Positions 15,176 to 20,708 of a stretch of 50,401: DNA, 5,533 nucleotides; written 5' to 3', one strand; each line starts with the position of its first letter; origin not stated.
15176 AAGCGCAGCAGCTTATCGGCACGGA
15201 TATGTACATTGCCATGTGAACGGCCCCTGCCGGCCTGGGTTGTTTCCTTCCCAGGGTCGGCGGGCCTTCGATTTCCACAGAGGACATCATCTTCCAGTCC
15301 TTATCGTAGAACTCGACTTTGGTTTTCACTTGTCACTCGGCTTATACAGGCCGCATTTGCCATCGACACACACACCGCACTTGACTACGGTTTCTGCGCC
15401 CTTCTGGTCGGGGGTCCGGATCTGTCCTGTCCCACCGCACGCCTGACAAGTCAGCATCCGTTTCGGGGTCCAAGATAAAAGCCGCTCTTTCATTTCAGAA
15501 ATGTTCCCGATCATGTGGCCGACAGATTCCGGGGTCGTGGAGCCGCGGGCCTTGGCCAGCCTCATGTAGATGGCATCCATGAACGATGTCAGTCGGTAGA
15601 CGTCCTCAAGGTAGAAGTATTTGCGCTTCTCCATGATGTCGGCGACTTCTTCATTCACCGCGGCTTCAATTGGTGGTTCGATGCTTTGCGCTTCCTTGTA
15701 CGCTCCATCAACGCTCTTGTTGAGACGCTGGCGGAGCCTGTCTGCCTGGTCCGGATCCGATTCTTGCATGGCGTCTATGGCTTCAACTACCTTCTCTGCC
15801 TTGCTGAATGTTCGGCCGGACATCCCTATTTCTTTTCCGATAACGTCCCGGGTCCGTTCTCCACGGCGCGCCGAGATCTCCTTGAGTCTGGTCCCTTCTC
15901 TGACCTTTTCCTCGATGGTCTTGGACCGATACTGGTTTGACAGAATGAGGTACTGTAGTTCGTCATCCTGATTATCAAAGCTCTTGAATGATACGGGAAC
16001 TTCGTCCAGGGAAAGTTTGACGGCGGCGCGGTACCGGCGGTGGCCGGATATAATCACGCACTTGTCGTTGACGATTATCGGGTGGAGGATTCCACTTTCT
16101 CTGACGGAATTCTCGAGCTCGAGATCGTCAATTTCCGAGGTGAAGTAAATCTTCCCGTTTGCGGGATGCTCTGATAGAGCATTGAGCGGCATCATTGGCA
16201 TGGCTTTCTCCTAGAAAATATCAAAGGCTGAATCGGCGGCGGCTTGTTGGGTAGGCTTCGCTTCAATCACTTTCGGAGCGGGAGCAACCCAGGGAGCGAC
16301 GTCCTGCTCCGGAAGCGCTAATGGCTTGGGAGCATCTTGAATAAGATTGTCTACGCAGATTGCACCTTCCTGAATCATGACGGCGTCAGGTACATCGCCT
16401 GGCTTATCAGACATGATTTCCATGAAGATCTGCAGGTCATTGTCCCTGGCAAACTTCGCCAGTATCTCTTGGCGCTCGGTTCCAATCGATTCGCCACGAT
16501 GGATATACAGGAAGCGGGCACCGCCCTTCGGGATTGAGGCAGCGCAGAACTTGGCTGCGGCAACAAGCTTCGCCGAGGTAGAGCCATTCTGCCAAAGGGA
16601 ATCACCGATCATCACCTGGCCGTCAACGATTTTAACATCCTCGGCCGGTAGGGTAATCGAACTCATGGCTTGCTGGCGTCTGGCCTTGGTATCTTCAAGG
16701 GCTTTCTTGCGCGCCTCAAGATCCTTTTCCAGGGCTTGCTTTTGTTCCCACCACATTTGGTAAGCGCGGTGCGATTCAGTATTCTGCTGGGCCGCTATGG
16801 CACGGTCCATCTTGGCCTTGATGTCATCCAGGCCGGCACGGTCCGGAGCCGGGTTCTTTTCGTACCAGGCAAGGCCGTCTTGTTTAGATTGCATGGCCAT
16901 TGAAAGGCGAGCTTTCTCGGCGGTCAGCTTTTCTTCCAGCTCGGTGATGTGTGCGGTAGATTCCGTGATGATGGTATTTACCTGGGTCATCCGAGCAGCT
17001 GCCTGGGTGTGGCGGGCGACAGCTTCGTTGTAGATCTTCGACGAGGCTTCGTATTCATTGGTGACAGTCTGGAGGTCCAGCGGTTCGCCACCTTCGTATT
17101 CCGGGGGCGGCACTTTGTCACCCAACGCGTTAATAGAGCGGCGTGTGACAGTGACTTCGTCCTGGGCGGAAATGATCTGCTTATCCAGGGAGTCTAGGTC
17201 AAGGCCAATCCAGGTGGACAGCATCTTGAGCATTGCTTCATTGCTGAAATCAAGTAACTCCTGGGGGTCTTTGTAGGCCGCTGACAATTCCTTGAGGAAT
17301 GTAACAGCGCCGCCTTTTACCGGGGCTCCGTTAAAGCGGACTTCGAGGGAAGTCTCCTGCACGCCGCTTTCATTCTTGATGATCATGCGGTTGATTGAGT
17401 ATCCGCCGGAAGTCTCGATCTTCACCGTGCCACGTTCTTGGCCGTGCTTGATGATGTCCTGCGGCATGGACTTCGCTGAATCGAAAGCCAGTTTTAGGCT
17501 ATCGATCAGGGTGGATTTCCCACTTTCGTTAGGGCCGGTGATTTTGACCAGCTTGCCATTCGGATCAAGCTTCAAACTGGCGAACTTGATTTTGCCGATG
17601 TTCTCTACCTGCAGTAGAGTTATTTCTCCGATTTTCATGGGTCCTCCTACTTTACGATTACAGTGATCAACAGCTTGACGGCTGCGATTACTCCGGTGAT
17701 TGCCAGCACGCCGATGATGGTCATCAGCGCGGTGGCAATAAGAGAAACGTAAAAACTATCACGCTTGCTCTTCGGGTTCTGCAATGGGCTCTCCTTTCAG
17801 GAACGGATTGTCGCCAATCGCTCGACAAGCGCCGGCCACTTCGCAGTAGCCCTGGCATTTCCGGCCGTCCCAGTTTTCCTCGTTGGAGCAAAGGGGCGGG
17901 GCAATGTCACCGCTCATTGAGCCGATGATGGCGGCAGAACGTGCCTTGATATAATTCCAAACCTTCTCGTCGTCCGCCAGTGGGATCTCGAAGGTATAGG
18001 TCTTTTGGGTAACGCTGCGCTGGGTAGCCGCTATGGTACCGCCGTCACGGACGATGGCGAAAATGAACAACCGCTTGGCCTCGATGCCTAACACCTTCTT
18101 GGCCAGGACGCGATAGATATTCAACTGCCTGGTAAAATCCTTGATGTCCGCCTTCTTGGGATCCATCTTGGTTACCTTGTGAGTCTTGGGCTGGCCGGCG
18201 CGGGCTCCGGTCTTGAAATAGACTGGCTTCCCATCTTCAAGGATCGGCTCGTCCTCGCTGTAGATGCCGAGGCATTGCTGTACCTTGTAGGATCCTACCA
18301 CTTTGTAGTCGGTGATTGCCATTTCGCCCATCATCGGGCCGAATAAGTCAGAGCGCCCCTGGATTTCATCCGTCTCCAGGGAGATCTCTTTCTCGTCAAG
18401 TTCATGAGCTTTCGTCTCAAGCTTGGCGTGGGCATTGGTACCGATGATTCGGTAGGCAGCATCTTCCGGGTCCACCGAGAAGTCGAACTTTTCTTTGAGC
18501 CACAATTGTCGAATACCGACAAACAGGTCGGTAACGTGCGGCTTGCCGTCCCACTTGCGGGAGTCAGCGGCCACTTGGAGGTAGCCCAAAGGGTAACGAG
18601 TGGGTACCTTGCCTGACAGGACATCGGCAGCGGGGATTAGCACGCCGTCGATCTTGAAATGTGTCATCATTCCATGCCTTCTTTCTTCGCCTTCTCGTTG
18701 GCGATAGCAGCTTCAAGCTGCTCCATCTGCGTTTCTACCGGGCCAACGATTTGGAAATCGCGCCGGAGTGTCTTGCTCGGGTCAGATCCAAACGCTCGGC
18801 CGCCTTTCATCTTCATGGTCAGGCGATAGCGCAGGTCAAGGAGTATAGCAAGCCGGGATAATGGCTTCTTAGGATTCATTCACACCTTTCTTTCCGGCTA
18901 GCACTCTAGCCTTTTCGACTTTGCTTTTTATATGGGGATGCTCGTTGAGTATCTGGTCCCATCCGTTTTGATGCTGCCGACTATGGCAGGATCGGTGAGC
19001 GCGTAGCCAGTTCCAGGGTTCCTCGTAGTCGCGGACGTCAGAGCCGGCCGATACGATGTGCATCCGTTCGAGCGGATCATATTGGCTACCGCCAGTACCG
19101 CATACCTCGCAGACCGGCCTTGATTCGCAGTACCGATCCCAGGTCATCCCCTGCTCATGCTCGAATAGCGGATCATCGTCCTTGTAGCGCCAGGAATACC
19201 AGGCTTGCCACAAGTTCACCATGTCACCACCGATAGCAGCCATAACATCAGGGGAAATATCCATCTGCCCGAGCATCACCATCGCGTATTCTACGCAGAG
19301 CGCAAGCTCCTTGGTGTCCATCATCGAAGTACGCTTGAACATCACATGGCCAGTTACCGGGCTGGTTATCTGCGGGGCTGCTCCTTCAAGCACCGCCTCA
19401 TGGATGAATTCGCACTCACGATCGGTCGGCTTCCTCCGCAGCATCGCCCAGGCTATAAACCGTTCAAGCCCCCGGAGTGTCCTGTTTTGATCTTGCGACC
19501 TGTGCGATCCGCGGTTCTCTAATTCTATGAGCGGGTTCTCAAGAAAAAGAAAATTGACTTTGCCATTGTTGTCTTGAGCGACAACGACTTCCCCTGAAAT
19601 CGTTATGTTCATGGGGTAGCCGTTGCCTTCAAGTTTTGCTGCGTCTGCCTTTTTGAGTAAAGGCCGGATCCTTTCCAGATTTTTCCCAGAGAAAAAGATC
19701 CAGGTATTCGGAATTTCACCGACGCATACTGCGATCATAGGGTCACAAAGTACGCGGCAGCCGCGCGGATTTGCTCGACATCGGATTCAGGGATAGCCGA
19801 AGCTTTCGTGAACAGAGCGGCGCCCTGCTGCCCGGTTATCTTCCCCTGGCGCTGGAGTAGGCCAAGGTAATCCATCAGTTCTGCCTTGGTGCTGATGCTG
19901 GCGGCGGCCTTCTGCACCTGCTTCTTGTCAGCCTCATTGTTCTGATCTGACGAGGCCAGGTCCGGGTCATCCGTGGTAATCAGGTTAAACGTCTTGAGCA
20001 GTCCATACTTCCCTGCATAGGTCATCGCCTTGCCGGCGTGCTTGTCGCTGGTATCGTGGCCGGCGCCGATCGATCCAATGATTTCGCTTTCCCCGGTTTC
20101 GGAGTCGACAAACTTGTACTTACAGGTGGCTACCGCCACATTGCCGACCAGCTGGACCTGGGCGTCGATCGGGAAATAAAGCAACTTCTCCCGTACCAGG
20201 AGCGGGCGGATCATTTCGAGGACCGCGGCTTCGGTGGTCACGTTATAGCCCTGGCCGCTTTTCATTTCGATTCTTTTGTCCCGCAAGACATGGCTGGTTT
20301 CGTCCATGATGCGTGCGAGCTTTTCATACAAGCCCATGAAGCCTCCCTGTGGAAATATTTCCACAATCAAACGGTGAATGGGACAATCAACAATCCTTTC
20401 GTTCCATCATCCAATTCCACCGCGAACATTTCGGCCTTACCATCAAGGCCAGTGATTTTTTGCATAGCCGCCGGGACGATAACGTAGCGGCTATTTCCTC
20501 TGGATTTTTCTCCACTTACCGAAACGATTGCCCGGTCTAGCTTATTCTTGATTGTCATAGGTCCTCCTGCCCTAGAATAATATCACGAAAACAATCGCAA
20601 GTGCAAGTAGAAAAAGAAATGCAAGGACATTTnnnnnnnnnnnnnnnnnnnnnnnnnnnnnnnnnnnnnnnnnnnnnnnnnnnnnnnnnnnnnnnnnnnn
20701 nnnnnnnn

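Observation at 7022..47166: An 18-bp perfect palindrome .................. occurs 10 times, each at the head of a gene or operon, on both gene blocks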

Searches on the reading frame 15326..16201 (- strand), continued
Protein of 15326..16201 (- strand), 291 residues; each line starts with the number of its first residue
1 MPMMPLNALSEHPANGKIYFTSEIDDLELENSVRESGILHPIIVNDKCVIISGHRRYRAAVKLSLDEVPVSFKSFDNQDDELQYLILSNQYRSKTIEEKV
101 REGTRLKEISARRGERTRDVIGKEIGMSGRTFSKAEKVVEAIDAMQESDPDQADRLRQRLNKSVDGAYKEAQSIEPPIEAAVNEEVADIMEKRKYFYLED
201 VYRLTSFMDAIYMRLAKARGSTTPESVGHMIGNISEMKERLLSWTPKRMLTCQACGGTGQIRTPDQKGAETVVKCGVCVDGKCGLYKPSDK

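Call 100: fold_search(model_id=the predicted structure, library=pdb)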
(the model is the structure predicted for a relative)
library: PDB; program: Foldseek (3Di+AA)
matches with E <= 10: 138; with E <= 0.001: 31
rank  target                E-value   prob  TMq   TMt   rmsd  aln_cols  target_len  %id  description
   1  7nfu_A                6.4e-07  1.00  0.38  0.48   7.5       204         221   20  Crystal structure of C-terminally truncated Geobacillus thermoleovorans nucleoid occlusion protein Noc (released 2021-02-17)
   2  7bm8_A                6.4e-07  1.00  0.29  0.45  14.4       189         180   23  Crystal structure of the C-terminally truncated chromosome-partitioning protein ParB from Caulobacter crescentus compl (released 2021-04-28)
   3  8qa9_A                7.1e-07  1.00  0.38  0.51  11.8       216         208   18  Crystal structure of the RK2 plasmid encoded co-complex of the C-terminally truncated transcriptional repressor protei (released 2024-02-21)
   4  6t1f_B                7.9e-07  1.00  0.38  0.55   6.1       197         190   20  Crystal structure of the C-terminally truncated chromosome-partitioning protein ParB from Caulobacter crescentus compl (released 2020-10-14)
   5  1vz0_F                7.9e-07  1.00  0.35  0.51  11.6       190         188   24  Chromosome segregation protein Spo0J from Thermus thermophilus (released 2004-07-19)
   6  7nfu_B                8.3e-07  1.00  0.38  0.49   7.8       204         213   19  Crystal structure of C-terminally truncated Geobacillus thermoleovorans nucleoid occlusion protein Noc (released 2021-02-17)
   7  6t1f_D                1.1e-06  1.00  0.39  0.56   6.0       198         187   21  Crystal structure of the C-terminally truncated chromosome-partitioning protein ParB from Caulobacter crescentus compl (released 2020-10-14)
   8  8qa9_B                1.5e-06  1.00  0.39  0.52  11.6       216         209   18  Crystal structure of the RK2 plasmid encoded co-complex of the C-terminally truncated transcriptional repressor protei (released 2024-02-21)
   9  7ol9_A                1.6e-06  1.00  0.24  0.35  13.3       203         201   18  Crystal structure of C-terminally truncated Bacillus subtilis nucleoid occlusion protein (Noc) complexed to the Noc-bi (released 2022-03-09)
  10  1vz0_A                1.9e-06  1.00  0.35  0.52  11.6       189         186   24  Chromosome segregation protein Spo0J from Thermus thermophilus (released 2004-07-19)
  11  7ol9_B                1.9e-06  1.00  0.29  0.40  13.9       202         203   17  Crystal structure of C-terminally truncated Bacillus subtilis nucleoid occlusion protein (Noc) complexed to the Noc-bi (released 2022-03-09)
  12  1vz0_E                2.1e-06  1.00  0.35  0.50  11.3       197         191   22  Chromosome segregation protein Spo0J from Thermus thermophilus (released 2004-07-19)
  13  1vz0_H                2.3e-06  1.00  0.35  0.51   7.7       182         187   23  Chromosome segregation protein Spo0J from Thermus thermophilus (released 2004-07-19)
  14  6t1f_A                2.3e-06  1.00  0.25  0.36  12.5       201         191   21  Crystal structure of the C-terminally truncated chromosome-partitioning protein ParB from Caulobacter crescentus compl (released 2020-10-14)
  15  6t1f_C                2.5e-06  1.00  0.26  0.37  11.9       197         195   22  Crystal structure of the C-terminally truncated chromosome-partitioning protein ParB from Caulobacter crescentus compl (released 2020-10-14)
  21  1vz0_B                4.5e-06  1.00  0.35  0.50  11.5       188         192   24  Chromosome segregation protein Spo0J from Thermus thermophilus (released 2004-07-19)
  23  8qa8_A                6.1e-06  1.00  0.27  0.38  14.2       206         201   18  Crystal structure of the C-terminally truncated transcriptional repressor protein KorB from the RK2 plasmid complexed  (released 2024-02-21)
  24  1vz0_C                6.8e-06  1.00  0.35  0.50  11.5       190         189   24  Chromosome segregation protein Spo0J from Thermus thermophilus (released 2004-07-19)
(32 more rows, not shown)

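Call 105: search_protein_families(library=ncbifam, max_evalue=0.001, proteins=[P0001, P0014])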
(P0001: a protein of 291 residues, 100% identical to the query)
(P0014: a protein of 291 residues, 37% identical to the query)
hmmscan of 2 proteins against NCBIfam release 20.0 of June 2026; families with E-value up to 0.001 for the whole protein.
P0001 (291 aa): 4 families
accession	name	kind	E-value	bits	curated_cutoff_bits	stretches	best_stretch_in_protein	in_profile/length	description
TIGR00180.1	parB_part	domain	4.7e-11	42.8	58.45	1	28-163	31-175/186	ParB/RepB/Spo0J family partition protein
TIGR04285.1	nucleoid_noc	exception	3.1e-09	36.6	315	1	28-80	28-83/255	nucleoid occlusion protein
TIGR03734.1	PRTRC_parB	hypoth_equivalog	5e-07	28.6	278.6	1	23-146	14-141/555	PRTRC system ParB family protein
NF010406.0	PRK13832.1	subfamily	1.1e-05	24.2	640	1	7-86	10-95/578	plasmid partitioning protein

P0014 (291 aa): 4 families
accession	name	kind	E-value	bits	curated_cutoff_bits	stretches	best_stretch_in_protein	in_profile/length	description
TIGR00180.1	parB_part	domain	8.7e-11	41.9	58.45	1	34-116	27-116/186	ParB/RepB/Spo0J family partition protein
NF010406.0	PRK13832.1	subfamily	6.2e-08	31.6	640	1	13-116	4-116/578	plasmid partitioning protein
TIGR04285.1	nucleoid_noc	exception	9.8e-08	31.7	315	1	45-104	36-97/255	nucleoid occlusion protein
TIGR03734.1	PRTRC_parB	hypoth_equivalog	1.2e-05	24.1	278.6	1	46-106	28-95/555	PRTRC system ParB family protein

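Call 106: search_protein_families(library=padloc, max_evalue=0.001, proteins=[P0001, P0014])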
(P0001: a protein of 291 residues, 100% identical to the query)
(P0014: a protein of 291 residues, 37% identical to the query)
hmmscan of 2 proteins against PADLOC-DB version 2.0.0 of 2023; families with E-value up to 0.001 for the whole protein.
P0001 (291 aa): 1 family
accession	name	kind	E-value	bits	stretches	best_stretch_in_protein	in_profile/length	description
PDLC03229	MTase_II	-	1.6e-06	25.1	1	28-79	38-91/436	Type II methyltransferase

P0014 (291 aa): 1 family
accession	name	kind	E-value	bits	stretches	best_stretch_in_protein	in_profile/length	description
PDLC03229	MTase_II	-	1.1e-06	25.7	1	46-104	47-105/436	Type II methyltransferase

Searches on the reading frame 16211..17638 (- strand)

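Call 27: search_protein_families(library=pfam, max_evalue=0.01, proteins=[window:16211-17638:-])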
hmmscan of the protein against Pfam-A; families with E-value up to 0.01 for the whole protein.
window:16211-17638:- (475 aa): 6 families
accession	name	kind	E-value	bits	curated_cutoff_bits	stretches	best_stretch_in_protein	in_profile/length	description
PF13476.12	AAA_23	-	2.3e-13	51.7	27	1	9-318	2-197/201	AAA domain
PF13555.12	AAA_29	-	3.2e-07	30.4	27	1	8-54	3-48/61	P-loop containing region of AAA domain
PF13175.12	AAA_15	-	4.5e-05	23.7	32.1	1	6-119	3-55/374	AAA ATPase domain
PF13514.12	AAA_27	-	0.00022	21.3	22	1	6-49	3-47/206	AAA domain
PF13304.12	AAA_21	-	0.00073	20.1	27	1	33-68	4-30/304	AAA domain, putative AbiEii toxin, Type IV TA system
PF02463.25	SMC_N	-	0.0011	18.9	40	1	9-65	5-67/220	RecF/RecN/SMC N terminal domain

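Call 105: search_protein_families(library=ncbifam, max_evalue=0.001, proteins=[window:16211-17638:-])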
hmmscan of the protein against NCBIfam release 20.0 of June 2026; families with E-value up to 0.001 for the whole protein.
window:16211-17638:- (475 aa): 8 families
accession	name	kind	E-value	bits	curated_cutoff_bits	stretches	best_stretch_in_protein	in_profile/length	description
NF045487.1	ASRP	equivalog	2.1e-10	39.8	300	1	13-96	1-77/593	archaea-specific SMC-related protein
NF041034.1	Rad50_Sulf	equivalog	2.8e-06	25.5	1000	1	27-89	22-89/872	DNA double-strand break repair ATPase Rad50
TIGR02168.1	SMC_prok_B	equivalog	0.00011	20.1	567.35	0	191-324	236-405/1181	chromosome segregation protein SMC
NF045780.1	TrlF_fam_ATP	equivalog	0.00017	20.5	350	1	19-329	300-630/944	TrlF family AAA-like ATPase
TIGR02169.1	SMC_prok_A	equivalog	0.00019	19.3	729.4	0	200-328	783-913/1165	chromosome segregation protein SMC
TIGR00611.2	recf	equivalog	0.00022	20.5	172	1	19-108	12-105/339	DNA replication/repair protein RecF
NF041035.1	Rad50_Halo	equivalog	0.00027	19.5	1000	0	189-334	386-531/883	DNA double-strand break repair ATPase Rad50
NF010680.0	PRK14079.1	equivalog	0.00076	18.6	386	0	20-111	15-104/349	recombination protein F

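Call 106: search_protein_families(library=padloc, max_evalue=0.001, proteins=[window:16211-17638:-])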
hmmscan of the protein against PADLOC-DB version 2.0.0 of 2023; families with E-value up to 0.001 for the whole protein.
window:16211-17638:- (475 aa): 21 families
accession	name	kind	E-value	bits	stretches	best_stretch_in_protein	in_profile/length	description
PDLC03859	LmuB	-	2.1e-09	35.2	1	1-94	3-90/611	-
PDLC02979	AriA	-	8.2e-06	23.8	1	1-102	1-86/373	-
PDLC00305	PtuA1|PtuA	-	2.1e-05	22.1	1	6-85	3-79/392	AAA ATPase domain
PDLC04178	HEC-01A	-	3.4e-05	21.1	1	6-64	9-64/399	-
PDLC04710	PDC-M56A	-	5.8e-05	20.2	1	9-66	4-57/382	-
PDLC02914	ATPase-Toprim_I-B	-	6.1e-05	20.4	1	9-51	5-48/443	-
PDLC03866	LmuB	-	6.8e-05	19.3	1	132-262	178-310/641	-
PDLC02981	AriAB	-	7.9e-05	19.5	1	6-64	3-59/694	-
PDLC00519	JetC1|JetC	-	8.8e-05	18.9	0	32-52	27-47/1097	DUF3584 domain; MukB-like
PDLC00292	PtuA1|PtuA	-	9.8e-05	18.9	1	6-92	309-405/726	AAA ATPase domain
PDLC03860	LmuB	-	9.9e-05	19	1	29-153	27-124/565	-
PDLC02980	AriA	-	0.00011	20.3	1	33-104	4-67/304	-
PDLC04135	mad3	-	0.00015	19.5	0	19-87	13-94/374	mads_3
PDLC00511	JetC1|JetC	-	0.00021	17.3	0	23-48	36-59/1108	DUF3584 domain; MukB-like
PDLC00271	PtuA1|PtuA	-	0.00024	18.8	1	5-87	2-82/421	AAA ATPase domain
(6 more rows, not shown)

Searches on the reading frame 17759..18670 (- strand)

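Call 27: search_protein_families(library=pfam, max_evalue=0.01, proteins=[window:17759-18670:-])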
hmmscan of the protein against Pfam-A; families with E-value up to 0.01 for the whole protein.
window:17759-18670:- (303 aa): 1 family
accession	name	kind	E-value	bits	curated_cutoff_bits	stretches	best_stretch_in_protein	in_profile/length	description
PF12705.13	PDDEXK_1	-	0.0066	16.8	22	0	162-283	144-247/247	PD-(D/E)XK nuclease superfamily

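Call 106: search_protein_families(library=padloc, max_evalue=0.001, proteins=[window:17759-18670:-])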
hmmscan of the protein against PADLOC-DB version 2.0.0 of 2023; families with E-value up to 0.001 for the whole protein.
window:17759-18670:- (303 aa): 0 families

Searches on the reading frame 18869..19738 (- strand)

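Call 26: search_protein_families(library=pfam, max_evalue=0.01, proteins=[window:18869-19738:-])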
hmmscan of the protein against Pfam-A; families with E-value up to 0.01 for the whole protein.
window:18869-19738:- (289 aa): 1 family
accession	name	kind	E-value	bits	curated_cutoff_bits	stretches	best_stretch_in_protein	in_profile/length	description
PF01844.29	HNH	-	0.0099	16.5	21.4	0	210-257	1-46/47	HNH endonuclease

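Call 105: search_protein_families(library=ncbifam, max_evalue=0.001, proteins=[window:18869-19738:-])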
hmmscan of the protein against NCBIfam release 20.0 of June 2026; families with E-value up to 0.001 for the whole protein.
window:18869-19738:- (289 aa): 0 families

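Call 106: search_protein_families(library=padloc, max_evalue=0.001, proteins=[window:18869-19738:-])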
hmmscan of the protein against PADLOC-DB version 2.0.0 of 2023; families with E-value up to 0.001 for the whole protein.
window:18869-19738:- (289 aa): 0 families

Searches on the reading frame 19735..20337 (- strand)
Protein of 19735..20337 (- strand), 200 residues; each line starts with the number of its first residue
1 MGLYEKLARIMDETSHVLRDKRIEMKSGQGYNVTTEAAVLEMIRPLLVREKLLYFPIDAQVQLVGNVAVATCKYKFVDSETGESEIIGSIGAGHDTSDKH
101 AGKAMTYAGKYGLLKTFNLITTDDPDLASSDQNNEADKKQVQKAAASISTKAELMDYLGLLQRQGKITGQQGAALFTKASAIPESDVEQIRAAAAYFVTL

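Call 26: search_protein_families(library=pfam, max_evalue=0.01, proteins=[window:19735-20337:-])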
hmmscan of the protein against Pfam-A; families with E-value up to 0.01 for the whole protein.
window:19735-20337:- (200 aa): 1 family
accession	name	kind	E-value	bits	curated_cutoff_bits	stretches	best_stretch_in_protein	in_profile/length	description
PF04404.17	ERF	-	6.1e-18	65.7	25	1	4-147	2-146/153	ERF superfamily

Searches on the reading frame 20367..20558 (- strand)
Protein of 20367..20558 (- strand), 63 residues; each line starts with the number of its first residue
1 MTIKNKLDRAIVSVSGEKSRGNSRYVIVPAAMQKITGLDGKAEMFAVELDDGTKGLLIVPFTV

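Call 26: search_protein_families(library=pfam, max_evalue=0.01, proteins=[window:20367-20558:-])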
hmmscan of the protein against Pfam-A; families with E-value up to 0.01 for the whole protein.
window:20367-20558:- (63 aa): 0 families

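Call 29: search_protein_families(library=phrogs, max_evalue=0.001, proteins=[window:20367-20558:-])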
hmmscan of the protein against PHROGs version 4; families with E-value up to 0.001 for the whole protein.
window:20367-20558:- (63 aa): 0 families

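Call 39: search_solved_structures(query=window:20367-20558:-, max_evalue=10, show_alignments=2)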
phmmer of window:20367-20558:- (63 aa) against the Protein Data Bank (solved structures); distinct sequences matched with E-value up to 10: 0.

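Call 105: search_protein_families(library=ncbifam, max_evalue=0.001, proteins=[window:20367-20558:-])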
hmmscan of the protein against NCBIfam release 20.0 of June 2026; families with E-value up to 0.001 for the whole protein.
window:20367-20558:- (63 aa): 0 families
